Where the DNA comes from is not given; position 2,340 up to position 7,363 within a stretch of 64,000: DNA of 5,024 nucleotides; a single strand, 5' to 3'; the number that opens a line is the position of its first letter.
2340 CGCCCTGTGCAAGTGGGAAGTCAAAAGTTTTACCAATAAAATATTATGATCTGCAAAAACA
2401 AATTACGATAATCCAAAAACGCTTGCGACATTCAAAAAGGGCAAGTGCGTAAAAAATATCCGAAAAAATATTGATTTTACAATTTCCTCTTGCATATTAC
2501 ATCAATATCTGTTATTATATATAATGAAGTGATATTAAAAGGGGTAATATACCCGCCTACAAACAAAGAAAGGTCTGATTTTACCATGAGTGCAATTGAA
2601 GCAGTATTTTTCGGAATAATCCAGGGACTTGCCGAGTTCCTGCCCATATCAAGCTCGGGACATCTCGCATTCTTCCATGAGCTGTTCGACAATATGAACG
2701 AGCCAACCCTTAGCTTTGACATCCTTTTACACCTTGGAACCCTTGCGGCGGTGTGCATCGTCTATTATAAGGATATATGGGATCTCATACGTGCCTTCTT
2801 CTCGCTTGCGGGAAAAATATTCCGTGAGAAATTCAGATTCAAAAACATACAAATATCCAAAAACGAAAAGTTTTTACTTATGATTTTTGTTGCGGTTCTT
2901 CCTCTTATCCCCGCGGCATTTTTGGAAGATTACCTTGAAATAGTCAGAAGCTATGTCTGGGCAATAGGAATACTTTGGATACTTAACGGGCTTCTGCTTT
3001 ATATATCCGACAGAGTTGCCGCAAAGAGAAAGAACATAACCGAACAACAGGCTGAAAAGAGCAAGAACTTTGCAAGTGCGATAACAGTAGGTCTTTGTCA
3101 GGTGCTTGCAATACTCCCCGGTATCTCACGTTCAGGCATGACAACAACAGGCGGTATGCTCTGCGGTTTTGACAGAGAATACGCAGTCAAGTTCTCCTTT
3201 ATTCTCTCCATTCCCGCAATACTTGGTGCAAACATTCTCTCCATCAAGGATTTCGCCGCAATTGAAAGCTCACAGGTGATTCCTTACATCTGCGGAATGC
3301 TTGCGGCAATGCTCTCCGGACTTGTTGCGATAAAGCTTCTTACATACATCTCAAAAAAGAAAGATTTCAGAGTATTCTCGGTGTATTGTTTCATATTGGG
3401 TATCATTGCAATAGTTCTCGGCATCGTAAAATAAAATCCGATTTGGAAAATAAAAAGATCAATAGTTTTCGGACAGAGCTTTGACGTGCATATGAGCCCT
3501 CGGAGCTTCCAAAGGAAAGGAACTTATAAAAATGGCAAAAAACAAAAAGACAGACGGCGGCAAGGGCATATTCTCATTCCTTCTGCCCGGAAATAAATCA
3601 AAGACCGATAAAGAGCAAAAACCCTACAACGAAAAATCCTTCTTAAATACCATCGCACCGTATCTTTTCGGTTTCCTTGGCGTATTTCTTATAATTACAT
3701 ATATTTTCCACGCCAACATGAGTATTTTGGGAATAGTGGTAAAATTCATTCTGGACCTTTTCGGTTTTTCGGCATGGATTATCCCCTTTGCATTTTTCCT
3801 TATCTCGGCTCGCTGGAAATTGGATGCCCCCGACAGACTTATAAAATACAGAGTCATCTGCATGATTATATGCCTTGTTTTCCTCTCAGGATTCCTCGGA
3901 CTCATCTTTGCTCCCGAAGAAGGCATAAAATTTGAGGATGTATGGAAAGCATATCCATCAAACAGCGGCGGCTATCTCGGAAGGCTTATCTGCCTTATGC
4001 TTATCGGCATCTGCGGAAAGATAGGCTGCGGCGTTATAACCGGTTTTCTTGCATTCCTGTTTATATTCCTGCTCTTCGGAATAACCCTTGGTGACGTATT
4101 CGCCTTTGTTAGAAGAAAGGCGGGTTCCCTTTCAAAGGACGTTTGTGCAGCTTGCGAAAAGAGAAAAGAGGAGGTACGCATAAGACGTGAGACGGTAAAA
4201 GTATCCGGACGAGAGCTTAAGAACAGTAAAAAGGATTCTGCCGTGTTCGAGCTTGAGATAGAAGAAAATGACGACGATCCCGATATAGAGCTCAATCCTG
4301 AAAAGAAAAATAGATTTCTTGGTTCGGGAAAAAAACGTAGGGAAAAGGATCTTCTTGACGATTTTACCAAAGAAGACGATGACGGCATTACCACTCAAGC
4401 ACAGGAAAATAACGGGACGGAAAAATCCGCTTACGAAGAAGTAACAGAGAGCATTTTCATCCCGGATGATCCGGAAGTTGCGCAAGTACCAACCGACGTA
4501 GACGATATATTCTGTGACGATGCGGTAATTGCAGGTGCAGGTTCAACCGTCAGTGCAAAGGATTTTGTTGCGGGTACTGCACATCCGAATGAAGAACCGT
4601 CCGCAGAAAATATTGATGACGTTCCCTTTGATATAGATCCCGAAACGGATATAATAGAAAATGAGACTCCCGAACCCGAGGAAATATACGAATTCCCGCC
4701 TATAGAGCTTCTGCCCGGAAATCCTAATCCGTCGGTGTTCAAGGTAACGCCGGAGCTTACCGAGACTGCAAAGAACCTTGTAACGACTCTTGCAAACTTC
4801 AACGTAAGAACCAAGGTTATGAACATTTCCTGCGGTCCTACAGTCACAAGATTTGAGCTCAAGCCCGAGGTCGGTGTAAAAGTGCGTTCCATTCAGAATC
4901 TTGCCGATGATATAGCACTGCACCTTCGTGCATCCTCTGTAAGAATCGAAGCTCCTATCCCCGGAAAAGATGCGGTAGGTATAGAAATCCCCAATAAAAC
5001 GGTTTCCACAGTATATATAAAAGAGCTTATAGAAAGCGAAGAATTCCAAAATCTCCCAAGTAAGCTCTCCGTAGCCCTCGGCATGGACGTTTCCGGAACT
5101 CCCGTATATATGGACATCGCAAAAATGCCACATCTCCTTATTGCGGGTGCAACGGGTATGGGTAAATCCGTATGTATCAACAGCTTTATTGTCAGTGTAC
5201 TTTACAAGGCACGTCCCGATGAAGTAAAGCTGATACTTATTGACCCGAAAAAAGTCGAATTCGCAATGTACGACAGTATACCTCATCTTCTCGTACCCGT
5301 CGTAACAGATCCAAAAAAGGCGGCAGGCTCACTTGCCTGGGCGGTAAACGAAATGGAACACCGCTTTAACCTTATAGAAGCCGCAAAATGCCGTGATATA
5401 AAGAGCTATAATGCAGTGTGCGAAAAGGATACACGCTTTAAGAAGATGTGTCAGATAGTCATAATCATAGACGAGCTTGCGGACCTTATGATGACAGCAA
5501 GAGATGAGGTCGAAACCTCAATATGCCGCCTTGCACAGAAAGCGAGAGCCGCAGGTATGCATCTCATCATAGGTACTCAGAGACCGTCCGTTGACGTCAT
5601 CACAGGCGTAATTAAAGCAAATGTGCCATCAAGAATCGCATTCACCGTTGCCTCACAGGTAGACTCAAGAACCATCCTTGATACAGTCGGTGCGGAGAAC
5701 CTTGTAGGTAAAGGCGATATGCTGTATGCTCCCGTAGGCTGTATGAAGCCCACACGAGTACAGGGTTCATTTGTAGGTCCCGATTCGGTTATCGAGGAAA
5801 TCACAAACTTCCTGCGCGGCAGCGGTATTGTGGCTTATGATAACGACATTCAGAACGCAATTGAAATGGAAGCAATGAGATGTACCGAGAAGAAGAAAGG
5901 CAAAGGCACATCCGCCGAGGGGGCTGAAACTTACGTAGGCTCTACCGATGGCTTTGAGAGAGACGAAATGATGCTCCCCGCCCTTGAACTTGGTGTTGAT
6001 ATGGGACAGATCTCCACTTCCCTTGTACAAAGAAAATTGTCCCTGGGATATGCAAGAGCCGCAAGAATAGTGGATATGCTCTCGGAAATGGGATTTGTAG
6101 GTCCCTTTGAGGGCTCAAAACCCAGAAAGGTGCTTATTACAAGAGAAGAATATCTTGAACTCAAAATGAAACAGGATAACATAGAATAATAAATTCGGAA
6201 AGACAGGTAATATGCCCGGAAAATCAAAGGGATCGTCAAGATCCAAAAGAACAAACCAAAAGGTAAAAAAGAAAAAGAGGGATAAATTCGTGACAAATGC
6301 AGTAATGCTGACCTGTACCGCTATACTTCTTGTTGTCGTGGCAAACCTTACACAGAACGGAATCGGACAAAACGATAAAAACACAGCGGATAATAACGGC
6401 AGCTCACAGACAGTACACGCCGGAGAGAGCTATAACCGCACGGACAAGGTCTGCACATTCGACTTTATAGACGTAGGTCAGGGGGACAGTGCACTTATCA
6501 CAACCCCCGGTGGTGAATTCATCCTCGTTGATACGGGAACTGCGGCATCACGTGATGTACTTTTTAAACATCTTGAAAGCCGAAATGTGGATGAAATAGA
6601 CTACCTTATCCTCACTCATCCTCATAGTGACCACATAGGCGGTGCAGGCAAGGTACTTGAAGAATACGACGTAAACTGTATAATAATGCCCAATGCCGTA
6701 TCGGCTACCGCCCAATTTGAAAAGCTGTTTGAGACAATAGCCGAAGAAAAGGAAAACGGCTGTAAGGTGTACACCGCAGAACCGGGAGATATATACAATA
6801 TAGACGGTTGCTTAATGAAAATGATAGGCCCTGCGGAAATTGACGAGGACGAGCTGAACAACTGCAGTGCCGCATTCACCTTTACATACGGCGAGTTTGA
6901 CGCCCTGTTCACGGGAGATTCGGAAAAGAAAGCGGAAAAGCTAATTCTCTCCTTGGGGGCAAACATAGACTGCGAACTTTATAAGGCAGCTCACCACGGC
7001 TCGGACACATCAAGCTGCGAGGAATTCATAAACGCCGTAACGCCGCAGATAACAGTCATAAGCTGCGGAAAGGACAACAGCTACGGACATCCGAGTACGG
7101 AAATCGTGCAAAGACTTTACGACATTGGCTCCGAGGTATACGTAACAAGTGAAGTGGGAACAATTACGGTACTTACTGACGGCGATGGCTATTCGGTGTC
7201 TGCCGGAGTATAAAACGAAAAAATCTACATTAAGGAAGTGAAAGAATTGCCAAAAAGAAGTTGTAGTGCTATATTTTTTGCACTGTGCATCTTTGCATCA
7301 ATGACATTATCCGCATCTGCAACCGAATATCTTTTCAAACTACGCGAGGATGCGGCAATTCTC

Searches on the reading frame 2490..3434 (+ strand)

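Call 83: search_protein_families(library=pfam, proteins=[window:2490-3434:+], max_evalue=0.00001)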
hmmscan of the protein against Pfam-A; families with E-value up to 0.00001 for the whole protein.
window:2490-3434:+ (314 aa): 1 family
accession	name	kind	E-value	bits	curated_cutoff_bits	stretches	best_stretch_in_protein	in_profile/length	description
PF02673.24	BacA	-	1.4e-73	248.2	33.4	1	38-306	1-257/257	Bacitracin resistance protein BacA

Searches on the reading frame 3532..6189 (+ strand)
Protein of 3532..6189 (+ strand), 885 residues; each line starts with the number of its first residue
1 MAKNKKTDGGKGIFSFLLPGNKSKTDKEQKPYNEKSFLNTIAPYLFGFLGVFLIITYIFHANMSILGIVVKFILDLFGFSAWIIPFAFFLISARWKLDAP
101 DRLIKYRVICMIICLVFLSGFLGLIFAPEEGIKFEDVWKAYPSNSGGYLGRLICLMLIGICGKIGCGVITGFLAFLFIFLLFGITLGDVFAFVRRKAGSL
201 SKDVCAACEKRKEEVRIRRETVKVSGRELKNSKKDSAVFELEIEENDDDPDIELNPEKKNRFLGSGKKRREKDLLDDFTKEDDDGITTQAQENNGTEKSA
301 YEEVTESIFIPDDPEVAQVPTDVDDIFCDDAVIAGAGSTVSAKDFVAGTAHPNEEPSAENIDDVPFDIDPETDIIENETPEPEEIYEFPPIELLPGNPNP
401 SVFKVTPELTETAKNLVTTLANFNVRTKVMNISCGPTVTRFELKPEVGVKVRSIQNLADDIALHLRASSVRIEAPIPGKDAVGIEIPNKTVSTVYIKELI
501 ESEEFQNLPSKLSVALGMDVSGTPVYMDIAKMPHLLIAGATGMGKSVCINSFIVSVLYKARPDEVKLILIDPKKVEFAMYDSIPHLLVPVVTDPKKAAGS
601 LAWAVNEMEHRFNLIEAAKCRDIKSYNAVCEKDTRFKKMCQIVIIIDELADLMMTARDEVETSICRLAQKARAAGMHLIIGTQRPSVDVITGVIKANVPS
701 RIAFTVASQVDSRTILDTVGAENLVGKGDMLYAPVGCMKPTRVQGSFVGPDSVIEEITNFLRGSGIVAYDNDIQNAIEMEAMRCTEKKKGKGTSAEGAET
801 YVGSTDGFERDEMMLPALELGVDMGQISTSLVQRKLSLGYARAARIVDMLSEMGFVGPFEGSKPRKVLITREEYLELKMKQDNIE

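Call 83: search_protein_families(library=pfam, proteins=[window:3532-6189:+], max_evalue=0.00001)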
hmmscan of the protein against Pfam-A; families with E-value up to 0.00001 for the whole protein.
window:3532-6189:+ (885 aa): 4 families
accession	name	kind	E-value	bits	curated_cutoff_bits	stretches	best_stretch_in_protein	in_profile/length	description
PF01580.24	FtsK_SpoIIIE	-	1e-63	215.2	24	1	496-687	2-221/221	FtsK/SpoIIIE family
PF17854.6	FtsK_alpha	-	1.5e-31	109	22.9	1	388-488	1-101/101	FtsK alpha domain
PF09397.16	FtsK_gamma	-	1.1e-22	79.9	30.6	1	809-870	2-63/63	Ftsk gamma domain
PF13491.11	FtsK_4TM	-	9.9e-11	42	23.1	1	71-190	56-167/171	4TM region of DNA translocase FtsK/SpoIIIE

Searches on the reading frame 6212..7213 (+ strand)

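Call 83: search_protein_families(library=pfam, proteins=[window:6212-7213:+], max_evalue=0.00001)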
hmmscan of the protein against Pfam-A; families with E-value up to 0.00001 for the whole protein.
window:6212-7213:+ (333 aa): 2 families
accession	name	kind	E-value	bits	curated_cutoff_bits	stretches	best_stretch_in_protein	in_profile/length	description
PF00753.33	Lactamase_B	-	2.5e-21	77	22.7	1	87-286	2-195/196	Metallo-beta-lactamase superfamily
PF12706.13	Lactamase_B_2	-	1.9e-07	31.4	27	1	104-256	3-161/200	Beta-lactamase superfamily domain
